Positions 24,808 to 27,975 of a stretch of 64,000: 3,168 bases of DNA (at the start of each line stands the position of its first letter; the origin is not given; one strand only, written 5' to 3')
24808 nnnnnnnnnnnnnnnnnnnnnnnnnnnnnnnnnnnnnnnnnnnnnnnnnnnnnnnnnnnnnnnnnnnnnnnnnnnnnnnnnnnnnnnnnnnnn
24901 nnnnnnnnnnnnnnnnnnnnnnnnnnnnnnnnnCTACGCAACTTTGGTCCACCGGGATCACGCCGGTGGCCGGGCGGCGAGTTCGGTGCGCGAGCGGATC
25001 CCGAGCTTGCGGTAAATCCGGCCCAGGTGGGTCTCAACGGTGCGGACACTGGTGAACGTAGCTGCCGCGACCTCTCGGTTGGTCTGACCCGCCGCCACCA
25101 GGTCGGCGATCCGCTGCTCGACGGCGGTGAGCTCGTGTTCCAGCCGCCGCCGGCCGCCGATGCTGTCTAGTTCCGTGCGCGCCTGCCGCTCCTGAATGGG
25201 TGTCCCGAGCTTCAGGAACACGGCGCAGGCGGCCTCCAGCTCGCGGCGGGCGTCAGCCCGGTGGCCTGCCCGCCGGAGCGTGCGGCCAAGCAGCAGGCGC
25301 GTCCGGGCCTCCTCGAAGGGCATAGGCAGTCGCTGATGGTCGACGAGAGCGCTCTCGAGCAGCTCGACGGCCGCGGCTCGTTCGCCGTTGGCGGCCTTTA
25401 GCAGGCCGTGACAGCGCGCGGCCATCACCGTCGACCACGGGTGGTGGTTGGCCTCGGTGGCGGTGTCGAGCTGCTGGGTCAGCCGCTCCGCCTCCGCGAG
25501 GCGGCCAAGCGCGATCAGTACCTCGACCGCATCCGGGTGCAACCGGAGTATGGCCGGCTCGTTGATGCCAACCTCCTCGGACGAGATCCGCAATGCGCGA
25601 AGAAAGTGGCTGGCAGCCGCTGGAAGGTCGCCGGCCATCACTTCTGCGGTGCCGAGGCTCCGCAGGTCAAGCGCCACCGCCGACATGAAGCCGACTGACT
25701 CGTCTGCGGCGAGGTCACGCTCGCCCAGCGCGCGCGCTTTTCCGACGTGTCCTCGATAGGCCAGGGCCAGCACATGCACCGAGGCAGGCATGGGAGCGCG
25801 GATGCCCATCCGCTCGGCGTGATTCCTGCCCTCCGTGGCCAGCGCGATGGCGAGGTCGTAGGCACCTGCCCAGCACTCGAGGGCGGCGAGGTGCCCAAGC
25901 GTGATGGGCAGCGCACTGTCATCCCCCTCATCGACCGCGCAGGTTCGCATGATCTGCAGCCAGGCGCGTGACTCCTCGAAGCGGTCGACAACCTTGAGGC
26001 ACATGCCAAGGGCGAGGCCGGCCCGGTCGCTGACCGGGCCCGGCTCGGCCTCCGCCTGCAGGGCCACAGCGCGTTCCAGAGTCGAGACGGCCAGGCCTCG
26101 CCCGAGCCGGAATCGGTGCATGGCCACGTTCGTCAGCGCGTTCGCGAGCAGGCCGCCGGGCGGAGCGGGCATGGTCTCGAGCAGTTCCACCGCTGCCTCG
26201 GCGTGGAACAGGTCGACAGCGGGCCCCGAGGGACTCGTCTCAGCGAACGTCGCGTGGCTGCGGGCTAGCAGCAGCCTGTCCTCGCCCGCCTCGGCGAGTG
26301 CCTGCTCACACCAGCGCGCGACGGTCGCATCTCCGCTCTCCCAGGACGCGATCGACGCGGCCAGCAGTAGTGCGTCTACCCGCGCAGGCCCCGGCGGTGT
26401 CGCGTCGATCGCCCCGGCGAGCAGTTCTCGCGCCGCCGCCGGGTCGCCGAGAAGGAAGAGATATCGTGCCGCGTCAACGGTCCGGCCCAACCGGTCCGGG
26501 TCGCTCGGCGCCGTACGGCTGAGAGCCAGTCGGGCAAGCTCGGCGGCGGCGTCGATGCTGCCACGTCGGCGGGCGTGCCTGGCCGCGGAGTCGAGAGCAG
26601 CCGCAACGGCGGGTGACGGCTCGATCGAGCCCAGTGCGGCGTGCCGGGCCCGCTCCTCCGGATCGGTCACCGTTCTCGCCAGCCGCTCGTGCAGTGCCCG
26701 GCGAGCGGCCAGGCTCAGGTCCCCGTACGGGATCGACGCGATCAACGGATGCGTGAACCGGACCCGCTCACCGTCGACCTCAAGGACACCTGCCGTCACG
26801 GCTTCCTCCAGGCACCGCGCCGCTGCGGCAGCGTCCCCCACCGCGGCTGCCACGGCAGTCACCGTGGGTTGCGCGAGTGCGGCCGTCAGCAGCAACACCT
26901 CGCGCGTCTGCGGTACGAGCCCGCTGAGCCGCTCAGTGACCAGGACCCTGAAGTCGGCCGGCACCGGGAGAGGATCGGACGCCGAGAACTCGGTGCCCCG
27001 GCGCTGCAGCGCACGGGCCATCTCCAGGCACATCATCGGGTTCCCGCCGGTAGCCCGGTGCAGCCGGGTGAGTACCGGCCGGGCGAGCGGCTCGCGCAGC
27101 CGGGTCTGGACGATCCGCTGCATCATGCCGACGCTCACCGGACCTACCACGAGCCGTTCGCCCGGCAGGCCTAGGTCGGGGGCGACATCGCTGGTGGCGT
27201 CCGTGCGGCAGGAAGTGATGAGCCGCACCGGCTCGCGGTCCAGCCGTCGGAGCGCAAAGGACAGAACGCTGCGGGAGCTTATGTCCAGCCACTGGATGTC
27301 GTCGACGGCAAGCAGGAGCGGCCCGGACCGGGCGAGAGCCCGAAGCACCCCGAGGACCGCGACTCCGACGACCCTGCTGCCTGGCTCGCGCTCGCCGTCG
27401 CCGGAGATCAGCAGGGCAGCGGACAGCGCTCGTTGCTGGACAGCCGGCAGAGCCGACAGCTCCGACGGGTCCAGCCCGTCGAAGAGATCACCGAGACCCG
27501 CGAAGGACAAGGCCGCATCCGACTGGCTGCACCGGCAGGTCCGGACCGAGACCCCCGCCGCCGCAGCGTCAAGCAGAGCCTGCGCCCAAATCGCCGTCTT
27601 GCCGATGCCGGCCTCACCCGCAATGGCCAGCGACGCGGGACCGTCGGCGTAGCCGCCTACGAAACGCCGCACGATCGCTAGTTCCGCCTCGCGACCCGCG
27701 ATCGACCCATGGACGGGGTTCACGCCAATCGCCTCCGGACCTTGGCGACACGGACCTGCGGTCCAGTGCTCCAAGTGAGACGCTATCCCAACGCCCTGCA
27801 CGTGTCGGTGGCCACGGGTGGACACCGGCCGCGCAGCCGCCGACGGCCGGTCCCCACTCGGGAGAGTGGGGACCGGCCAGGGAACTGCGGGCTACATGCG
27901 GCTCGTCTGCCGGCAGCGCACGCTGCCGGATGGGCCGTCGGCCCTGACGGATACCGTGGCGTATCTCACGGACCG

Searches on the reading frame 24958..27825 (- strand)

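Call 44: search_protein_families(library=pfam, proteins=[window:24958-27825:-], max_evalue=0.001)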
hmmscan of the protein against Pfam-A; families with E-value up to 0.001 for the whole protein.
window:24958-27825:- (955 aa): 3 families
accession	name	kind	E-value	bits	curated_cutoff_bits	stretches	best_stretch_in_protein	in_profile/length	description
PF13191.12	AAA_16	-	5.9e-17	63.1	32.6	1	43-203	3-167/167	AAA ATPase domain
PF00196.25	GerE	-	7.1e-13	48.4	23.5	1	898-950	2-54/57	Bacterial regulatory proteins, luxR family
PF13424.12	TPR_12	-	1.1e-10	42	30.1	1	801-870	4-75/77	Tetratricopeptide repeat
